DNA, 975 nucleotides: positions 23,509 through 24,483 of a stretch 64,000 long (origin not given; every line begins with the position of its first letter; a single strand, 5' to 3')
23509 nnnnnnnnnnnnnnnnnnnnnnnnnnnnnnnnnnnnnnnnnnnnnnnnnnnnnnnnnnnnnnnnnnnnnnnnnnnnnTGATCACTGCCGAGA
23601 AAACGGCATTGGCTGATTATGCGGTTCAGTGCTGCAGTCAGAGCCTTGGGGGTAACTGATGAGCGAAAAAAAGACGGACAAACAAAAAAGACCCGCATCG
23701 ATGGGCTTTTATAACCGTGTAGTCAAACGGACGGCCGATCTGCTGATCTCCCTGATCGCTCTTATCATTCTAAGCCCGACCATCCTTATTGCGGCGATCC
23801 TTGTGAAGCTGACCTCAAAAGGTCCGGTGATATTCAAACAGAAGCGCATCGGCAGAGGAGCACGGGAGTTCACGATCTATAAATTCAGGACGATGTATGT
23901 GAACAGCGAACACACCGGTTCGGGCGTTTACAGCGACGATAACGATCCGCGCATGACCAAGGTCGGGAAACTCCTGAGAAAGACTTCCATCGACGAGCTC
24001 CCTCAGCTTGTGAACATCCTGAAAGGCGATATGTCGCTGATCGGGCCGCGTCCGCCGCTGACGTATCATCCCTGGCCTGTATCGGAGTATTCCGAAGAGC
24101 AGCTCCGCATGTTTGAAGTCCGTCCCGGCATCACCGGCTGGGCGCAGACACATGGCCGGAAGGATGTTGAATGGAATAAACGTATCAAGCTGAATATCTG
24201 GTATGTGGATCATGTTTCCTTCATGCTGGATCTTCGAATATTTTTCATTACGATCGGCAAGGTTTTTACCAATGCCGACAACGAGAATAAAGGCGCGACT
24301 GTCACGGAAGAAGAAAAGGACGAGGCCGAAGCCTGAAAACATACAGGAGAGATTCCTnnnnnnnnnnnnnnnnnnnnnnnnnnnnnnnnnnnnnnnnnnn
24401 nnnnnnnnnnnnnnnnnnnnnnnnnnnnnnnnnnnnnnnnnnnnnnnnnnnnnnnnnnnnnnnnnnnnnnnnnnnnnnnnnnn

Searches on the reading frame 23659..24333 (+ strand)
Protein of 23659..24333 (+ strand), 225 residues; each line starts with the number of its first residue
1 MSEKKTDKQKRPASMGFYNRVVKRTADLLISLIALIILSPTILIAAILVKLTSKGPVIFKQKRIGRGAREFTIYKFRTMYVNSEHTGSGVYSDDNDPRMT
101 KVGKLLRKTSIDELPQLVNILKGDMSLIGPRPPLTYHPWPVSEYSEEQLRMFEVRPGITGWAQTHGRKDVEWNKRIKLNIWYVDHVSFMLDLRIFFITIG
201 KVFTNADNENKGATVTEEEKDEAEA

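Call 3: search_protein_families(library=pfam, proteins=[window:23659-24333:+], max_evalue=0.01)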
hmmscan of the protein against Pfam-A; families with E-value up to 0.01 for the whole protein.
window:23659-24333:+ (225 aa): 1 family
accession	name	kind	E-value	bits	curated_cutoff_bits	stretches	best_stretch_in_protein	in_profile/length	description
PF02397.22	Bac_transf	-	3.3e-68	229.2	27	1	23-203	1-178/179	Bacterial sugar transferase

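Call 4: search_protein_families(library=ncbifam, proteins=[window:23659-24333:+], max_evalue=0.01)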
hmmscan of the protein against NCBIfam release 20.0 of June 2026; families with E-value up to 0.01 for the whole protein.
window:23659-24333:+ (225 aa): 10 families
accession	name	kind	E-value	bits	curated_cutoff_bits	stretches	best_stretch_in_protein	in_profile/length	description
TIGR03025.1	EPS_sugtrans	subfamily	7.2e-82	276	295.55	1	18-205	253-441/445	exopolysaccharide biosynthesis polyprenyl glycosylphosphotransferase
TIGR03023.1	WcaJ_sugtrans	equivalog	2.3e-75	254.6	410.75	1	16-206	256-450/453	undecaprenyl-phosphate glucose phosphotransferase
TIGR03022.1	WbaP_sugtrans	subfamily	1e-59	203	403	1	19-203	255-450/456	undecaprenyl-phosphate galactose phosphotransferase WbaP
NF052601.1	undeca_RfbP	equivalog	4.5e-53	180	330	1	7-208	29-241/244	undecaprenyl-phosphate galactose phosphotransferase family protein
TIGR03013.1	EpsB_2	subfamily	9.5e-52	176.5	393.35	1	18-202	250-436/443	TIGR03013 family XrtA/PEP-CTERM system glycosyltransferase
NF041877.1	EPS_EpsZ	equivalog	1.4e-49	169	800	1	21-205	264-455/459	exopolysaccharide biosynthesis polyisoprenyl-phosphate hexose-1-phosphate transferase EpsZ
NF007518.0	PRK10124.1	equivalog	4.1e-49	167.6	684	1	18-205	269-460/464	undecaprenyl-phosphate glucose phosphotransferase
NF050817.1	PolSacchBiosHfsE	equivalog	5.8e-43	147.3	750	1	19-201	268-458/467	polysaccharide biosynthesis protein HfsE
NF011751.0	PRK15204.1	equivalog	1.3e-37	129.5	907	1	19-203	276-470/476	undecaprenyl-phosphate galactose phosphotransferase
NF045514.1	glycotran_HepC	equivalog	5.6e-27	94.5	140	1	9-132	103-211/220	heterocyst development glycosyltransferase HepC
